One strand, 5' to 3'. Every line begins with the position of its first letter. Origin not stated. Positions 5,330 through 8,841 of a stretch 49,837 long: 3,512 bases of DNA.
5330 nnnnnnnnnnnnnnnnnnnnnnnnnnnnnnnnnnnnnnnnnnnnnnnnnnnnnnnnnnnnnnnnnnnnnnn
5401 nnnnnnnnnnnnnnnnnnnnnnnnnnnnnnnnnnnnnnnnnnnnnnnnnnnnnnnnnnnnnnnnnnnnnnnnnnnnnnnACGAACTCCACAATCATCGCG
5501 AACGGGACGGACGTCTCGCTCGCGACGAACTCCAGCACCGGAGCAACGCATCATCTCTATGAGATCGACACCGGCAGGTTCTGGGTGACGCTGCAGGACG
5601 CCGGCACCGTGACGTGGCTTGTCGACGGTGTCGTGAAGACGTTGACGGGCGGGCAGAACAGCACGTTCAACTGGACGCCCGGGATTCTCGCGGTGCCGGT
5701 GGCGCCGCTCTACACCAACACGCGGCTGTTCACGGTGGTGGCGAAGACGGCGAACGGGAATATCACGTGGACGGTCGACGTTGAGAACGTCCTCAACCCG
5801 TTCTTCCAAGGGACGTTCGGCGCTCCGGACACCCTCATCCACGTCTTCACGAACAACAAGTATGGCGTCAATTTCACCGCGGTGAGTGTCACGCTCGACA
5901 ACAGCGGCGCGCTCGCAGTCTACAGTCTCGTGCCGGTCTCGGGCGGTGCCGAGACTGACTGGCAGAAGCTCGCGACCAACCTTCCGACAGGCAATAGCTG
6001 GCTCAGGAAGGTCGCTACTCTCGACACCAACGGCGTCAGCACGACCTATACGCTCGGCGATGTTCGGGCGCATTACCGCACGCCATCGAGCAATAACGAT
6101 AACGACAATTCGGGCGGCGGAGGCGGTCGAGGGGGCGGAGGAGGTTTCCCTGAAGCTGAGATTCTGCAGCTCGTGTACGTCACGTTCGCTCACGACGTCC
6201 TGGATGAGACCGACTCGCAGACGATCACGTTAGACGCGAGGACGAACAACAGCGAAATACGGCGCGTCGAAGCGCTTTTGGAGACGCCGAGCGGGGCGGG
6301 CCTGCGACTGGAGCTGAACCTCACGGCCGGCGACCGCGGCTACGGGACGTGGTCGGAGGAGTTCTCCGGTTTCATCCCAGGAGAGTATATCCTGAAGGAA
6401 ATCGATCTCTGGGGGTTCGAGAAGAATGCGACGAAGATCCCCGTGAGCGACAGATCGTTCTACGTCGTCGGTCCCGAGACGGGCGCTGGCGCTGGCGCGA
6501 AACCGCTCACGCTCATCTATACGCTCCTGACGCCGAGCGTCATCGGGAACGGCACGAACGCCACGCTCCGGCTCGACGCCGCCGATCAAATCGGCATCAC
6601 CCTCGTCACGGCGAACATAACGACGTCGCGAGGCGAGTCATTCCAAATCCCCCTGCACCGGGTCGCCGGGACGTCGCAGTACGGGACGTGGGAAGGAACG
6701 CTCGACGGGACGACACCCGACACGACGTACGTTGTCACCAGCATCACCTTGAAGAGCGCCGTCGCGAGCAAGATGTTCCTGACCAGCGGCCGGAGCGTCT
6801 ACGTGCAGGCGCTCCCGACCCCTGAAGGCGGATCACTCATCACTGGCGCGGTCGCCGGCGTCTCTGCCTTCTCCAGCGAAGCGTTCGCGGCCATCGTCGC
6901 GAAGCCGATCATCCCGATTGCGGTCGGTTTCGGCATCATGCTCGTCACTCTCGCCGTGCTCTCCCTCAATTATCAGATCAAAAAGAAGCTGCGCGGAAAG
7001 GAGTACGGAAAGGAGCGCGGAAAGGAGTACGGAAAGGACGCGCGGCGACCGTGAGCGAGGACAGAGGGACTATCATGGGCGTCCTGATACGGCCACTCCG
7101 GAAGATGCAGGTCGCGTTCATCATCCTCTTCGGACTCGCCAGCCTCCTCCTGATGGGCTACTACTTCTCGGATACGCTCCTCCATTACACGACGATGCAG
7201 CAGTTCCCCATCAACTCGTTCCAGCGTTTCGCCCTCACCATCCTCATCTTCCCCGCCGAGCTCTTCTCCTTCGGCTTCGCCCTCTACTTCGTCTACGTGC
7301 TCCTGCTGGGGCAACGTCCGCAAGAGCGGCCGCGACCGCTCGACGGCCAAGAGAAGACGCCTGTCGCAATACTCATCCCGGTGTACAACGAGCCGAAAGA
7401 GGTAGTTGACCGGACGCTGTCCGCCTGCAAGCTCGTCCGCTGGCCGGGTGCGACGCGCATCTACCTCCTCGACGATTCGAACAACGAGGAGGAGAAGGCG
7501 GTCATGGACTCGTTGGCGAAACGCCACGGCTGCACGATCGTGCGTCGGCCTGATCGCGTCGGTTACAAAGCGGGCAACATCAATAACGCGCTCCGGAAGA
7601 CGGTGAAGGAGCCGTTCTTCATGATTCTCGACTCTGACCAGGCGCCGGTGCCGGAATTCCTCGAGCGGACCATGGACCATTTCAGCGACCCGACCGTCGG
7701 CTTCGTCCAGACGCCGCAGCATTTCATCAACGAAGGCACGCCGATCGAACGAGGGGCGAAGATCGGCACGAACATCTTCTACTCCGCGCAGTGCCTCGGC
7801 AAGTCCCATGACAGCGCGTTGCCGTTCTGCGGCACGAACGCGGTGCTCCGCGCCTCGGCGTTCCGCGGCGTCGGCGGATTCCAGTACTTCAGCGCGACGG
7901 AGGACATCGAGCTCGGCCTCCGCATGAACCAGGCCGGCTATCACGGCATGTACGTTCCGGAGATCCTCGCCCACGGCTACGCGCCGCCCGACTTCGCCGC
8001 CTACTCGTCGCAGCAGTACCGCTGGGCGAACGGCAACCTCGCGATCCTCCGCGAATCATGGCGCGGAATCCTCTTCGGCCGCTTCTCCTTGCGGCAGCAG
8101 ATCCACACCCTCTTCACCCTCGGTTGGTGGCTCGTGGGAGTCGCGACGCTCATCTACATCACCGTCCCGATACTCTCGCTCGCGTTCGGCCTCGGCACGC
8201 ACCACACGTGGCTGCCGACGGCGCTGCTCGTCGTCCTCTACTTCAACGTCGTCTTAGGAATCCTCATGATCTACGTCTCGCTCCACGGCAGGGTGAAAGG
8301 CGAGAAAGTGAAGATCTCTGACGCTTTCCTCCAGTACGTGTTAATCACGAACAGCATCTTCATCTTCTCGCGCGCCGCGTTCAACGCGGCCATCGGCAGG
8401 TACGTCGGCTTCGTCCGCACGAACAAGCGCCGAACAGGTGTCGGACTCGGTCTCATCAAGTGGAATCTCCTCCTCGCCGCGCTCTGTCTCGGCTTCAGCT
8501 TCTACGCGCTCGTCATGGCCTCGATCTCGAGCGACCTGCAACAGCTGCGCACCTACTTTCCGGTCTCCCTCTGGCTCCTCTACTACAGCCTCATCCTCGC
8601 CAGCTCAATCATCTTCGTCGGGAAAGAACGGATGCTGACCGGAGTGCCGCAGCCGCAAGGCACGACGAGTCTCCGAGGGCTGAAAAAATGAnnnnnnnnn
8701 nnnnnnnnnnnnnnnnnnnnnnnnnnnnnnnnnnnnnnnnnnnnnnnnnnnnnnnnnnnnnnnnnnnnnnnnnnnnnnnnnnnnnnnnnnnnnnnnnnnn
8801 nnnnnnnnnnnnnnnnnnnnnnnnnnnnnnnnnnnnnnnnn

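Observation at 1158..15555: Archaeal-type beta-glucan (cellulose-like) synthesis and remodelling cluster combined with a three-component GtrB/GtrA/YfhO-type glycosylation module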

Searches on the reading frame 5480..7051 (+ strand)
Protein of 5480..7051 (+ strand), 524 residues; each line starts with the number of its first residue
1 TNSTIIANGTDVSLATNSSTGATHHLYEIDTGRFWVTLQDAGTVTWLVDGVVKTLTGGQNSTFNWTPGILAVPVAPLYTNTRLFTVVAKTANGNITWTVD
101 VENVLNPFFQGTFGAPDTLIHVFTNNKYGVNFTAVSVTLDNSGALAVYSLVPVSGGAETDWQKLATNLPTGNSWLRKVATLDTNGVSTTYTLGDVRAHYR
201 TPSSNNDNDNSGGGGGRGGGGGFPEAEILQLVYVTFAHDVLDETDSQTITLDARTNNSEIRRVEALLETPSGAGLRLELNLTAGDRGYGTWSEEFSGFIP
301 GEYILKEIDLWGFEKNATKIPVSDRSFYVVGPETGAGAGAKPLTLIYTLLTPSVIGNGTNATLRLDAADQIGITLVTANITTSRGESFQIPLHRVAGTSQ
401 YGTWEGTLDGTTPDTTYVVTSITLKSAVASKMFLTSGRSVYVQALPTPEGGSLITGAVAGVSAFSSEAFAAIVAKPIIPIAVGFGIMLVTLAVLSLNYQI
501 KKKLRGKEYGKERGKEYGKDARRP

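Call 88: search_solved_structures(query=A4, max_evalue=10)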
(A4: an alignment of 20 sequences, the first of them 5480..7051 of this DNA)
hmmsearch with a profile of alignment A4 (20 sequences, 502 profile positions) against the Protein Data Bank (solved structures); distinct sequences matched with E-value up to 10: 5.
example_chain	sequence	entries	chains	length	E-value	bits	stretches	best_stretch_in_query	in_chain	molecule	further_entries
7p0e_A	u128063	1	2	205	0.013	17.3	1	238-303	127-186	Isoform 2 of Filamin-C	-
7ouu_A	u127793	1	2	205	0.027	16.3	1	238-303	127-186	Isoform 2 of Filamin-C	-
7ouv_A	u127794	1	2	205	0.028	16.2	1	238-303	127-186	Isoform 2 of Filamin-C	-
6dl4_A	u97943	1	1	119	0.37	12.5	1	23-96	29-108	Titin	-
9j9t_A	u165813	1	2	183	2.7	9.7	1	373-400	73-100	dTDP-4-dehydrorhamnose 3,5-epimerase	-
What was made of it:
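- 5480..6880 (+): g2 aa 1060-1526: conserved C-terminal extracellular region with an internal duplication (LDA.D...YGTW motif twice), Ig-like. It is retained in every orthologue, including those that lack the GH9 or GtrA parts. Only weak filamin/titin Ig hits in the PDB and no BcsB hit (call 88).
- On BcsA-type cellulose synthase (processive GT2): A profile of the g2 C-terminal region against the PDB finds no BcsB (call 88).
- Tried and rejected: A profile search of the PDB gave only weak filamin/titin Ig hits (call 88).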

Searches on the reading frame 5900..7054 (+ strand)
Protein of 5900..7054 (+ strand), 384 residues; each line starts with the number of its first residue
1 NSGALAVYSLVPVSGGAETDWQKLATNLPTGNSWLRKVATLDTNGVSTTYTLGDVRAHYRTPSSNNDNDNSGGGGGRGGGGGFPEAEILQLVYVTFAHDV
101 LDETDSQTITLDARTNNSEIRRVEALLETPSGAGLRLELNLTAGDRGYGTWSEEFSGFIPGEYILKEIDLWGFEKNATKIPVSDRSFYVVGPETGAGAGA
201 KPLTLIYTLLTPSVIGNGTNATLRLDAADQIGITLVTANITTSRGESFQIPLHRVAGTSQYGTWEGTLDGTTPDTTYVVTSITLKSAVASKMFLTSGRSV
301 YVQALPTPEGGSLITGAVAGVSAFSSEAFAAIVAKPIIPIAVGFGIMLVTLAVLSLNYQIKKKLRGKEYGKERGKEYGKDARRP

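Call 17: search_protein_families(library=pfam, proteins=[window:5900-7054:+], max_evalue=10)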
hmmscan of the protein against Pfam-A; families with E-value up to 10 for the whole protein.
window:5900-7054:+ (384 aa): 2 families
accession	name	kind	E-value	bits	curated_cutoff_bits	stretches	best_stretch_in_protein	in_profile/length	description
PF17957.7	Big_7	-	0.019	16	24.1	1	213-280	12-69/70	Bacterial Ig domain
PF25184.1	YxzE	-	0.34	12.4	40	1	59-82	40-63/65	YxzE-like putative bacteriocin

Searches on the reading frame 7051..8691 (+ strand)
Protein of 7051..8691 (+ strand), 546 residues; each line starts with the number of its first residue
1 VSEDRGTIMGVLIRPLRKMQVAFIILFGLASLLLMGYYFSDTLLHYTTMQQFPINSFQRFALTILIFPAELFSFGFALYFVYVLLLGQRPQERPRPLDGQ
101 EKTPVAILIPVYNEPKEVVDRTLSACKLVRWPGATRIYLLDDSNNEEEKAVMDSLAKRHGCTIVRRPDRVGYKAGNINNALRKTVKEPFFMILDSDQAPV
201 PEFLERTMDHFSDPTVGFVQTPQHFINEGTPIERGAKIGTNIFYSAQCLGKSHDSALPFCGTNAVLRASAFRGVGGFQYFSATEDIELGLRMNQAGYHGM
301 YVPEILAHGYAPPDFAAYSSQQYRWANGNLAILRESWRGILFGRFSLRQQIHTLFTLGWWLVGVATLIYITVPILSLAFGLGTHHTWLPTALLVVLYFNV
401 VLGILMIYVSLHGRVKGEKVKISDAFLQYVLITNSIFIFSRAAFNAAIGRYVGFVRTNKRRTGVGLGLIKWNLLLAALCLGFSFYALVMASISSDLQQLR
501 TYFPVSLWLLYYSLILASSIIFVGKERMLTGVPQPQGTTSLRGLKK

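Call 3: search_protein_families(library=pfam, proteins=[window:7051-8691:+], max_evalue=0.01)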
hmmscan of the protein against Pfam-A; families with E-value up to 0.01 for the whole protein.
window:7051-8691:+ (546 aa): 5 families
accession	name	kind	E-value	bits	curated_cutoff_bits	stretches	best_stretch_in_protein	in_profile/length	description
PF13632.12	Glyco_trans_2_3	-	1.5e-30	106.9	27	1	190-398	2-194/198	Glycosyl transferase family group 2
PF13641.12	Glyco_tranf_2_3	-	1.2e-22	81.5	27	1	104-328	2-230/230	Glycosyltransferase like family 2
PF00535.33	Glycos_transf_2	-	5.5e-18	65.9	23.3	1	107-272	2-165/168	Glycosyl transferase family 2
PF13506.12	Glyco_transf_21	-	1.5e-11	44.5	21.7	1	162-326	7-173/174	Glycosyl transferase family 21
PF03552.20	Cellulose_synt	-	9.4e-06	24.9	24.7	1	276-394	416-539/722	Cellulose synthase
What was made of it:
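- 7051..8691 (+): g3: BcsA-like processive GT2 synthase-translocase (546 aa), 2 N-terminal and 4-5 C-terminal TM helices, no PilZ. PF13632, PF13641 and PF03552 (call 3).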

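Call 4: search_protein_families(library=ncbifam, proteins=[window:7051-8691:+], max_evalue=0.01)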
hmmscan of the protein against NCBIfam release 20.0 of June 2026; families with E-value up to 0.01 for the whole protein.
window:7051-8691:+ (546 aa): 17 families
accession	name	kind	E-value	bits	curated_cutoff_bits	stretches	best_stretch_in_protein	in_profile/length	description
TIGR03030.1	CelA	equivalog_domain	1.5e-57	195.1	699.1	1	11-416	46-461/714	UDP-forming cellulose synthase catalytic subunit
NF008558.0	PRK11498.1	equivalog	1.7e-42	145.3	992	1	79-411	251-575/872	UDP-forming cellulose synthase catalytic subunit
NF003962.0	PRK05454.2-5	equivalog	7.8e-19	67.7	328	1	33-468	66-539/641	glucans biosynthesis glucosyltransferase MdoH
TIGR03937.1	PgaC_IcaA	equivalog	2.9e-17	62.7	422.3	1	65-404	6-347/407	poly-beta-1,6-N-acetyl-D-glucosamine synthase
TIGR03965.1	mycofact_glyco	equivalog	4.7e-16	58.7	280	1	93-328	64-299/467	mycofactocin biosynthesis glycosyltransferase MftF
NF003958.0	PRK05454.2-1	equivalog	2.6e-15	55.7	419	1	23-330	22-360/704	glucans biosynthesis glucosyltransferase MdoH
TIGR04242.1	nodulat_NodC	equivalog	1.8e-13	50.2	550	1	98-328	43-283/395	chitooligosaccharide synthase NodC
TIGR03472.1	HpnI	equivalog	3.5e-11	42.6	310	1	65-413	4-352/373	bacteriohopanetetrol glucosamine biosynthesis glycosyltransferase HpnI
NF053846.1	glyco_with_XrtP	equivalog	3.6e-11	42.4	520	1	283-447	252-425/440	XrtP-associated glycosyltransferase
NF041875.1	EPS_EpsD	equivalog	1.9e-10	40.7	370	1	106-332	2-230/325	exopolysaccharide biosynthesis glycosyltransferase EpsD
NF003956.0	PRK05454.1-3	equivalog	9.9e-10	37.2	864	1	72-332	106-389/718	glucans biosynthesis glucosyltransferase MdoH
NF003959.0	PRK05454.2-2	equivalog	1e-09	37.4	550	1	68-281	56-282/599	glucans biosynthesis glucosyltransferase MdoH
NF041865.1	EpsU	equivalog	2.9e-09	36.4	700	1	79-389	17-322/394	exopolysaccharide biosynthesis GT2 family glycosyltransferase EpsU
NF003963.0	PRK05454.2-6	equivalog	4.9e-05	21.9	884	1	152-339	183-385/610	glucans biosynthesis glucosyltransferase MdoH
NF003961.0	PRK05454.2-4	equivalog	0.00035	19.1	583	1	163-352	194-404/643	glucans biosynthesis glucosyltransferase MdoH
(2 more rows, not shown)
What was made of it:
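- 7051..8691 (+): TIGR03030 CelA at 195 bits, the best family but below its 699-bit cut-off (call 4).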

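Call 13: search_solved_structures(query=window:7051-8691:+, max_evalue=0.001, show_alignments=1)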
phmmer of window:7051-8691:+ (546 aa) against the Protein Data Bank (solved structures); distinct sequences matched with E-value up to 0.001: 10.
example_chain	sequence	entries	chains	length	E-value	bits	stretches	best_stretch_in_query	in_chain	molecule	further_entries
5ej1_A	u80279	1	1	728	9.7e-41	143.2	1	8-383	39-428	Putative cellulose synthase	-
4p00_A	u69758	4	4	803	1.3e-40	142.8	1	8-383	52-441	Cellulose Synthase A subunit | Cellulose Synthase subunit A | Putative cellulose synthase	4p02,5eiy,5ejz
4hg6_A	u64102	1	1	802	1.3e-40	142.8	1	8-383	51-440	Cellulose Synthase Subunit A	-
7lby_A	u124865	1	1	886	6.8e-33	117.3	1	66-397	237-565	Cellulose synthase catalytic subunit [UDP-forming]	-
9b8v_E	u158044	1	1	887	6.8e-33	117.3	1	66-397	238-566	Cellulose synthase catalytic subunit [UDP-forming]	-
9fmv_A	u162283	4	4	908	7.2e-33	117.2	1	66-397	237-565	Cellulose synthase catalytic subunit [UDP-forming]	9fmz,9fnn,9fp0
6yv7_A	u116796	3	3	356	2.6e-05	26.3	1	100-310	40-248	Glycosyl transferase, family 2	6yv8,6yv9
6yv7_B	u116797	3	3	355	2.6e-05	26.3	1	100-310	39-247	Glycosyl transferase, family 2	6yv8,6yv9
2z87_A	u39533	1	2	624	0.00094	21.1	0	105-218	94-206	Chondroitin synthase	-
2z86_A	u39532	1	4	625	0.00094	21.1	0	105-218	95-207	Chondroitin synthase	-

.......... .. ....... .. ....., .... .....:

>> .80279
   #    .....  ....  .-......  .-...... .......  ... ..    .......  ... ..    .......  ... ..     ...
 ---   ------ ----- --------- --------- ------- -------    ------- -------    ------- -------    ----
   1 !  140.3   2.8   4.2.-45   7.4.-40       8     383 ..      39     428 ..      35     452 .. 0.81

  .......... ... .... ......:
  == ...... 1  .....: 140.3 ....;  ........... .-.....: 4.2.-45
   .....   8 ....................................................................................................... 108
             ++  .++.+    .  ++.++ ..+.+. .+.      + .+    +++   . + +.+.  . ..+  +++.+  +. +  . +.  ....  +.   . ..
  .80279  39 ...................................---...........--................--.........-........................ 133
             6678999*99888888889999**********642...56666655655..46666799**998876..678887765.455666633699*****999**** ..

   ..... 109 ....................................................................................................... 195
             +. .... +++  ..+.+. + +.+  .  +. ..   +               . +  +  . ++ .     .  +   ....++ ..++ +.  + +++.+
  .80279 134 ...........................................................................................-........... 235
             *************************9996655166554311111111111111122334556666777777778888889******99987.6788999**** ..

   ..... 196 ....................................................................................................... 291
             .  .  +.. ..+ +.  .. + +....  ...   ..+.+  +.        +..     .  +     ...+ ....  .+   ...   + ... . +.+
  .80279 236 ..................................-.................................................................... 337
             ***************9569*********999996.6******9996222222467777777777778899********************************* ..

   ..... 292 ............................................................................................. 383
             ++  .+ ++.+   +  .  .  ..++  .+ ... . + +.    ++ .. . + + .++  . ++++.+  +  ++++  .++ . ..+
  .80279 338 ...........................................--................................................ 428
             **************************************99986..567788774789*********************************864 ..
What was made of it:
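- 7051..8691 (+): PDB BcsA 4p00/5ej1 at about 1e-40 over residues 8-383 (call 13).
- On BcsA-type cellulose synthase (processive GT2): The alignment to BcsA 5ej1/4p00 shows DDS, DSD, FCGT, TED and QQYRW at the BcsA positions (call 13). The alignment to BcsA covers residues 39-428, including TM regions (call 13).
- Closest known: Bacterial cellulose synthase. Same: A processive membrane GT2 with the D, DxD, TED and QxxRW motifs and flanking TM helices, matching BcsA at 1e-40 (call 13).
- DSDQ replaces the BcsA DADH motif (call 13). The FxCG(S/T) and QxxRW contexts match BcsA (call 13).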
